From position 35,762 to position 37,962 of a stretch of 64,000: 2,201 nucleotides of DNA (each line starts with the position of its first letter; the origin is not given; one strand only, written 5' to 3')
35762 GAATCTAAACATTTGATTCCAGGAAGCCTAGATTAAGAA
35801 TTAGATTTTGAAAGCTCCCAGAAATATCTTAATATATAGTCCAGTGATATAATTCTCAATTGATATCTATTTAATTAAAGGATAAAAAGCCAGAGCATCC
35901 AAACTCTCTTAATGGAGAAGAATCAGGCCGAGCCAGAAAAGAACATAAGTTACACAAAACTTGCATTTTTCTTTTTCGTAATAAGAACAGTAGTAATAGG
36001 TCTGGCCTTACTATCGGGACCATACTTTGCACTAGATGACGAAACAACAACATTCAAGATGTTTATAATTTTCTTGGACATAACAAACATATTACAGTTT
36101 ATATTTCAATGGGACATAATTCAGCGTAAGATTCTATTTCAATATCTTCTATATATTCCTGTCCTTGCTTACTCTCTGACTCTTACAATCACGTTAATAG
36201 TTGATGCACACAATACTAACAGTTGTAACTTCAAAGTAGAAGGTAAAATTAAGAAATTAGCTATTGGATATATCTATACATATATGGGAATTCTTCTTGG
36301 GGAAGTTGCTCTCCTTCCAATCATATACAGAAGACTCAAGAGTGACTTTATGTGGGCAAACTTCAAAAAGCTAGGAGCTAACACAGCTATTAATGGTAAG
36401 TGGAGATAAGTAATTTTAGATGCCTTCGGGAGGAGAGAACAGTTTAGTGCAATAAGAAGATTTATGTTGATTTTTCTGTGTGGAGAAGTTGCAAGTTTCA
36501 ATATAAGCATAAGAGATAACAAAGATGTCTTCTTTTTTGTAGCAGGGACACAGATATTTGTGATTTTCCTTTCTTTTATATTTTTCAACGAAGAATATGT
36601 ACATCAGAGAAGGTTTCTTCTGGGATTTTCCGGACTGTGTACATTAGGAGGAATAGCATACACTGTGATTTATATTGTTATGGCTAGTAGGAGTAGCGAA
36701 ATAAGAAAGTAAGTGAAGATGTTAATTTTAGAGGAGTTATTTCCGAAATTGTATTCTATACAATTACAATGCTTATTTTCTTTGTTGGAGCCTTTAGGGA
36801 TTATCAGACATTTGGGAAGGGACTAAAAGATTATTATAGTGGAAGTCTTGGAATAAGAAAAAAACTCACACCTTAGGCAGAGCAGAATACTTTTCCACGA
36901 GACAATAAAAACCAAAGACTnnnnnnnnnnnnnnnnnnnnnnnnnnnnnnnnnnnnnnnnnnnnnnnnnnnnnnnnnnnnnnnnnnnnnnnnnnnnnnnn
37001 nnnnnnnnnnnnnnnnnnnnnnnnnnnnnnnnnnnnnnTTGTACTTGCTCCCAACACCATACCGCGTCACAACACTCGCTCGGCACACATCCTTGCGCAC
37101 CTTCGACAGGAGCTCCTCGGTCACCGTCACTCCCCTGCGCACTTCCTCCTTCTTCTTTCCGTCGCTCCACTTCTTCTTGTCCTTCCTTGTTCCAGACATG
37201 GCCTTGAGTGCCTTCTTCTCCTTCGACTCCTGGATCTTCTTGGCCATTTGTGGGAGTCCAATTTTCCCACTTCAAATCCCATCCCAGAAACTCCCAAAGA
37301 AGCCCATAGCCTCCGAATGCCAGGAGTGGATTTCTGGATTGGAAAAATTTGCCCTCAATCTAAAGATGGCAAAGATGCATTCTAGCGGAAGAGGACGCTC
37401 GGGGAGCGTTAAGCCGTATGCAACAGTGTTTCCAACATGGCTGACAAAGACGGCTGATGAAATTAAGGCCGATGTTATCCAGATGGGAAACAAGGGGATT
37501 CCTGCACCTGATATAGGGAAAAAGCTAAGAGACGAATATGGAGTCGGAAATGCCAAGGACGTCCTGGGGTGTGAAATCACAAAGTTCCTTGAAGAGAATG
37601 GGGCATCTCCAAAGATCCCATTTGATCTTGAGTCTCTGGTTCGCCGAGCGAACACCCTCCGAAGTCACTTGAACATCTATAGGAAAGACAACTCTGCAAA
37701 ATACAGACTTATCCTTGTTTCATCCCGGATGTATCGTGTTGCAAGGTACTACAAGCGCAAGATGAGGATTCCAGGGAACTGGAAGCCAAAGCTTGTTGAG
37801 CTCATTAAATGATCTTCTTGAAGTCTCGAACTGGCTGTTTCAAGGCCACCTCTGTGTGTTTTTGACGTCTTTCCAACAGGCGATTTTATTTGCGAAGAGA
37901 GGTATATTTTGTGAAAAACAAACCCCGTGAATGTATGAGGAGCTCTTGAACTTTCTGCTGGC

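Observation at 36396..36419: Uniform 23-24-nt spliceosomal introns with a near-invariant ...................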

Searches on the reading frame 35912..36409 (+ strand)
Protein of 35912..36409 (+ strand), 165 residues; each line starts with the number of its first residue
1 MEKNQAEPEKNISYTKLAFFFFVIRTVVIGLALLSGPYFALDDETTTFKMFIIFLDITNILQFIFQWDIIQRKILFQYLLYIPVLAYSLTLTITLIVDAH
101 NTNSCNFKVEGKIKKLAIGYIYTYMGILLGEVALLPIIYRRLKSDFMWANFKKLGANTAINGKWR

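Call 44: find_encoding_contigs(protein=window:35912-36409:+, flank=10000, max_places=6)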
Protein window:35912-36409:+ (165 aa): 4 contigs read that carry it; 3 places shown.
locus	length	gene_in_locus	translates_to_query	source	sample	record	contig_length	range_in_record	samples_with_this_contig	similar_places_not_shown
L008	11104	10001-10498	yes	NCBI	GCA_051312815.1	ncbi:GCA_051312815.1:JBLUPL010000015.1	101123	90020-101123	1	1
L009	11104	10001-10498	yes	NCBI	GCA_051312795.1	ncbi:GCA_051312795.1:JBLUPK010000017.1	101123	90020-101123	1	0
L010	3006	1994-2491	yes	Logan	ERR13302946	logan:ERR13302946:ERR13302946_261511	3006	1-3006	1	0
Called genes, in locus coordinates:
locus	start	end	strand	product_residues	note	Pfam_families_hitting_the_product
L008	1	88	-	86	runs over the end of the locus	-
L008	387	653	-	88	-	-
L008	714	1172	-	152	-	-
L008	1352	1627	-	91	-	PF04824:Rad21_Rec8 (weak)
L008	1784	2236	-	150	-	-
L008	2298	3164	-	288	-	PF00447:HSF_DNA-bind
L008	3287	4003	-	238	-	-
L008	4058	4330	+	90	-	PF03660:PHF5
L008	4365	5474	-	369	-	-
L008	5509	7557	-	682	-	-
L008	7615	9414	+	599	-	-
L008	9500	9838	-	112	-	-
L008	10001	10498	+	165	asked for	-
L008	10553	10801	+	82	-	-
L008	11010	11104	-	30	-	?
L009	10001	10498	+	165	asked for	-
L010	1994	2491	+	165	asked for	-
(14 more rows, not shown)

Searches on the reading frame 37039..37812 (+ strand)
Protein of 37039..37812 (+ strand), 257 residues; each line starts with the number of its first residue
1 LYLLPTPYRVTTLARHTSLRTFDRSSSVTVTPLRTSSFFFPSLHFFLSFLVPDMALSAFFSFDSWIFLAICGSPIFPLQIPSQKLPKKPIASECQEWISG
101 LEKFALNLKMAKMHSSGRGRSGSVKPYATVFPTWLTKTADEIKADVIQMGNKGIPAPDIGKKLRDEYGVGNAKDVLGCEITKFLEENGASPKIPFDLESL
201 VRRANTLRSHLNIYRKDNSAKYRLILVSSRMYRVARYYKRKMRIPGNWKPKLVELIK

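Call 25: search_protein_families(library=pfam, proteins=[window:37039-37812:+], max_evalue=0.01)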
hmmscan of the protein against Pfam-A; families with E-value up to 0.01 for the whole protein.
window:37039-37812:+ (257 aa): 2 families
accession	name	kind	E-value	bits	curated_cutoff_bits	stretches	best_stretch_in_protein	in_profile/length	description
PF08069.17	Ribosomal_S13_N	-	2.8e-21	75.8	25.4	1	110-169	1-60/60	Ribosomal S13/S15 N-terminal domain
PF00312.27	Ribosomal_S15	-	2.5e-08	34.4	31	1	182-246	3-69/81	Ribosomal protein S15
